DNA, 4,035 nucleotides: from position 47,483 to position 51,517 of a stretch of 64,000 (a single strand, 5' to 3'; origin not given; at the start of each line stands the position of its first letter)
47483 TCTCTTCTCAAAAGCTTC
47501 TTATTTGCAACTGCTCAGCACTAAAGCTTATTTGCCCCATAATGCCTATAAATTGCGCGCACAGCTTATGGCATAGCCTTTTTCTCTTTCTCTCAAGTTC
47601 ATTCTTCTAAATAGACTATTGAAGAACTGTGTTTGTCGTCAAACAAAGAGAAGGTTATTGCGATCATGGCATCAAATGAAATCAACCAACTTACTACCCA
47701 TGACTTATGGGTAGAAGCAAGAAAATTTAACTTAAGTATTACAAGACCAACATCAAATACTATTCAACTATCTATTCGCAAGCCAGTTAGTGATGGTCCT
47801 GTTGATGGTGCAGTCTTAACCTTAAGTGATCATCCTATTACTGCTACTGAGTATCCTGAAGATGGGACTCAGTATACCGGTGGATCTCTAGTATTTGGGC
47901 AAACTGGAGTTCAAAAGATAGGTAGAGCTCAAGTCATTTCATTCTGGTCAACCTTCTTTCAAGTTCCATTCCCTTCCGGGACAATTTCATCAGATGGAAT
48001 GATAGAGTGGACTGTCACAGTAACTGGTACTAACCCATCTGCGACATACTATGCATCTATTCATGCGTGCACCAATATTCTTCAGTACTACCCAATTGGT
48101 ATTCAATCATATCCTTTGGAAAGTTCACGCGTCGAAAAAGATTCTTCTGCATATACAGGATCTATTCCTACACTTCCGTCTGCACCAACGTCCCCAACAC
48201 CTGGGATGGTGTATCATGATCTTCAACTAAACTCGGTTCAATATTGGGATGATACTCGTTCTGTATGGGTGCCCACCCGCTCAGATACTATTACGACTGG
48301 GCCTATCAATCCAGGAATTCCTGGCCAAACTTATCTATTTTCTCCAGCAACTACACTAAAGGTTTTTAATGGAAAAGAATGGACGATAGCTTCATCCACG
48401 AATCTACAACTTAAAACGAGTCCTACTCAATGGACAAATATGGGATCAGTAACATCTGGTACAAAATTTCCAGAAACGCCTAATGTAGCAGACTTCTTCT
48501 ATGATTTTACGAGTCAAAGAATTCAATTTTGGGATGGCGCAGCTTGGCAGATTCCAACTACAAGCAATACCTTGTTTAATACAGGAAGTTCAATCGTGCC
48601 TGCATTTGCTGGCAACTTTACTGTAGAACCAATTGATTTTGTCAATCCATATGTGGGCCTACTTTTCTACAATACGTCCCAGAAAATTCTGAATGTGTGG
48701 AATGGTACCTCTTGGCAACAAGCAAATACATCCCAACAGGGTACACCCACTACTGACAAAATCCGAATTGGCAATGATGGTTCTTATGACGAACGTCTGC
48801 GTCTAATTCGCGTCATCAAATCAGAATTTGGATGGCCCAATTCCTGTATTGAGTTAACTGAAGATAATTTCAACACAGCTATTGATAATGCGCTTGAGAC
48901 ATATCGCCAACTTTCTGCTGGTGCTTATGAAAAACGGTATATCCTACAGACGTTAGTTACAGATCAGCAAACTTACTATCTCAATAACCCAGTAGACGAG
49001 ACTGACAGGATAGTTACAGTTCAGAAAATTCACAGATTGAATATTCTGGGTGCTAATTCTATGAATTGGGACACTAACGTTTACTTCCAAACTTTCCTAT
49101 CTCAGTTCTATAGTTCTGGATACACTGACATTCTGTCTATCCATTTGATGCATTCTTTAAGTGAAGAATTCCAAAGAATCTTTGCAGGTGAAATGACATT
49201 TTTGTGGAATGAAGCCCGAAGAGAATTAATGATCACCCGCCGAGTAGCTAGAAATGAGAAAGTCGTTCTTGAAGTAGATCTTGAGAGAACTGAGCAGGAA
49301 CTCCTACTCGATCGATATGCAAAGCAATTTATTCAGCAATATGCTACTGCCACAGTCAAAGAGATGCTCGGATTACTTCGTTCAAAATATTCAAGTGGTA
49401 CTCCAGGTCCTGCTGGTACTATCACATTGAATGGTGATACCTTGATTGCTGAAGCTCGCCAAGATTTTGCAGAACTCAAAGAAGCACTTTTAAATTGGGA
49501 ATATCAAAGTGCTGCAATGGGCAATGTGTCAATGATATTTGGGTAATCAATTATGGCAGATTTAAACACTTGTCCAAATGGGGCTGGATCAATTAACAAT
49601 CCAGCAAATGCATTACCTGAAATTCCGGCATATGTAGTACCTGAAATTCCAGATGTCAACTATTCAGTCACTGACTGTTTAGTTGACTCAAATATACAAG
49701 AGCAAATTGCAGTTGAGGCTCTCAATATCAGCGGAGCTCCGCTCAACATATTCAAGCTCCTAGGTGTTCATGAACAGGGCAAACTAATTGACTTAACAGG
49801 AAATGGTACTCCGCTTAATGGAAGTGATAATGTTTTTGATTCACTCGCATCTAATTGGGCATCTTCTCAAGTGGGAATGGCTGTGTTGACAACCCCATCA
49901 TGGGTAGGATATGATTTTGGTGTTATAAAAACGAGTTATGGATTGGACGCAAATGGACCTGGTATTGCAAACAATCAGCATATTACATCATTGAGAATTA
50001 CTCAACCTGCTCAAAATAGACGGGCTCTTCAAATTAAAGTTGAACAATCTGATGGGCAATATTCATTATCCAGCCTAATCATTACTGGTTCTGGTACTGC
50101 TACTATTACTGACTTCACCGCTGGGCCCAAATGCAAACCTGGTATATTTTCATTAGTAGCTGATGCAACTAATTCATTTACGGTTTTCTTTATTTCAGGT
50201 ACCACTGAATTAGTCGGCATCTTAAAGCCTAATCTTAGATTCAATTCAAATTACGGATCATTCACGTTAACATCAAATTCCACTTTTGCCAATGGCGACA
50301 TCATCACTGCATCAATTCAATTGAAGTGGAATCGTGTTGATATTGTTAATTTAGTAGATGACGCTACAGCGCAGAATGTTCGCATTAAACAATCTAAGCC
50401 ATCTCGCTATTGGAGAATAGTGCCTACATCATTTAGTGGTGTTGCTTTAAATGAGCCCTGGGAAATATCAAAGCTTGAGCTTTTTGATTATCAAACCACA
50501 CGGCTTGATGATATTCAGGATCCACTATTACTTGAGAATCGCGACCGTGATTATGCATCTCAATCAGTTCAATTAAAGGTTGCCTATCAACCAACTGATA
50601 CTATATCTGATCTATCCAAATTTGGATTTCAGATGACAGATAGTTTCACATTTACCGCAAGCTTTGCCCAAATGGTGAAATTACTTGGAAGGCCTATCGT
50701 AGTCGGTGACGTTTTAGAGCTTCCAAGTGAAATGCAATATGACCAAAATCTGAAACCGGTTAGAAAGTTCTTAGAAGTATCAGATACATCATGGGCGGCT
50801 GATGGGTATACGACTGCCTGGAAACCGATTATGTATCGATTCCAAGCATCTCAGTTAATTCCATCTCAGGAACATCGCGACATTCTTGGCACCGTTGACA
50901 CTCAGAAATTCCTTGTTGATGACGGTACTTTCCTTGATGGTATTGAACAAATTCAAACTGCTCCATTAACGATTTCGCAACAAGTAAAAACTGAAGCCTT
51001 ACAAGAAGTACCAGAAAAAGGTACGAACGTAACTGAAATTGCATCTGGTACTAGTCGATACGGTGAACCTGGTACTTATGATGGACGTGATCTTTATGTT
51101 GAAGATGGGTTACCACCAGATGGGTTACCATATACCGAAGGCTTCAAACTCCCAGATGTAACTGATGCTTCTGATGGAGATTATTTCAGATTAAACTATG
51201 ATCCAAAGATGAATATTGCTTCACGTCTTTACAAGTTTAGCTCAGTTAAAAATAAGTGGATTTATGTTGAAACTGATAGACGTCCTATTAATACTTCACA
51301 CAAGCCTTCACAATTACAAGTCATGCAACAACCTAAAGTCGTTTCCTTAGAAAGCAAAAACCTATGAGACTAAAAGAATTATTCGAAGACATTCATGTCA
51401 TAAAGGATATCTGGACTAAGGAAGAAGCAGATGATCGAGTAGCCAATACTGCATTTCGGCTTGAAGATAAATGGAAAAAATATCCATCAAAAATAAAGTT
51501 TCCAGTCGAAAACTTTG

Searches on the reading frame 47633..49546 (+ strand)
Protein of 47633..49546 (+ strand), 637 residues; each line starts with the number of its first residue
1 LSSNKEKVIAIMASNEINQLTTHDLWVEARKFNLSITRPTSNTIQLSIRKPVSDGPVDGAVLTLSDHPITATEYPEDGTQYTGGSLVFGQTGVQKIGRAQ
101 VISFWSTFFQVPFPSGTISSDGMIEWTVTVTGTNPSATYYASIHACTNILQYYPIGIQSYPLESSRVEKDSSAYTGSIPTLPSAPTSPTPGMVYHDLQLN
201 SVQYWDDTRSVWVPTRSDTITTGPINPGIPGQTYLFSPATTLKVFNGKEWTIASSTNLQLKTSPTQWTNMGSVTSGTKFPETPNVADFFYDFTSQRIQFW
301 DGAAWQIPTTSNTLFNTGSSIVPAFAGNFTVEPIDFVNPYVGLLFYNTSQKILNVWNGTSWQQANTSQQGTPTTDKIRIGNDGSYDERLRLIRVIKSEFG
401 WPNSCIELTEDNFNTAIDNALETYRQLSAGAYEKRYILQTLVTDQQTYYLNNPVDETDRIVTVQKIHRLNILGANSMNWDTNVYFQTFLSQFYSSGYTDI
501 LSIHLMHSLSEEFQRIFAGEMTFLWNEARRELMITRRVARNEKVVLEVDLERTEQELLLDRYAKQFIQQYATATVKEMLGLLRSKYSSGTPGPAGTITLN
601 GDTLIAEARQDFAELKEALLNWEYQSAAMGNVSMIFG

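Call 68: search_protein_families(library=phrogs, proteins=[window:47633-49546:+], max_evalue=0.00001)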
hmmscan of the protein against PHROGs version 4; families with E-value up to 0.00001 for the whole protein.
window:47633-49546:+ (637 aa): 2 families
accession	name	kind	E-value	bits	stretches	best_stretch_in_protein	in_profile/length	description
phrog_211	-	connector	2.3e-42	146.3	1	369-624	708-964/976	head-tail adaptor Ad2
phrog_8309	-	unknown function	1.6e-09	38.4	0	337-383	27-73/312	-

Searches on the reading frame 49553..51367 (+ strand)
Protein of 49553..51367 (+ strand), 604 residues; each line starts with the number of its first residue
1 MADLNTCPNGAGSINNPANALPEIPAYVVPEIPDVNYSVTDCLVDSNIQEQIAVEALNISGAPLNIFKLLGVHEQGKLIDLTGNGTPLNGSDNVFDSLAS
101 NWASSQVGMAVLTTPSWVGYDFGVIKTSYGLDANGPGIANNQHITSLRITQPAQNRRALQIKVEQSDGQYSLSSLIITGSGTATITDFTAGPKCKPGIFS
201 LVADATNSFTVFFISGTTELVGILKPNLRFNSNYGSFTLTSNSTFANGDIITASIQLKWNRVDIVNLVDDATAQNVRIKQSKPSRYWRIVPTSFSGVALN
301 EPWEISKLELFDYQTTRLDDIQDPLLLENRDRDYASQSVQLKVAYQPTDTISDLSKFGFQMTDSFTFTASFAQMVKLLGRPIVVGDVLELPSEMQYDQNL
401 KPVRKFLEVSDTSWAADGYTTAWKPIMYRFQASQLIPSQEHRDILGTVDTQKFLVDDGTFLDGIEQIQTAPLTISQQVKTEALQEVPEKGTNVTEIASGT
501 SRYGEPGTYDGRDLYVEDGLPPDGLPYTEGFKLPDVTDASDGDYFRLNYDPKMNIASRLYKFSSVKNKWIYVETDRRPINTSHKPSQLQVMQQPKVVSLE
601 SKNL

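Call 68: search_protein_families(library=phrogs, proteins=[window:49553-51367:+], max_evalue=0.00001)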
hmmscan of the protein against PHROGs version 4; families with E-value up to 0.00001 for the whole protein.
window:49553-51367:+ (604 aa): 1 family
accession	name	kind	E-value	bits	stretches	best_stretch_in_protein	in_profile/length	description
phrog_11591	-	head and packaging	4.3e-26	93.3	1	315-447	58-193/497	virion structural protein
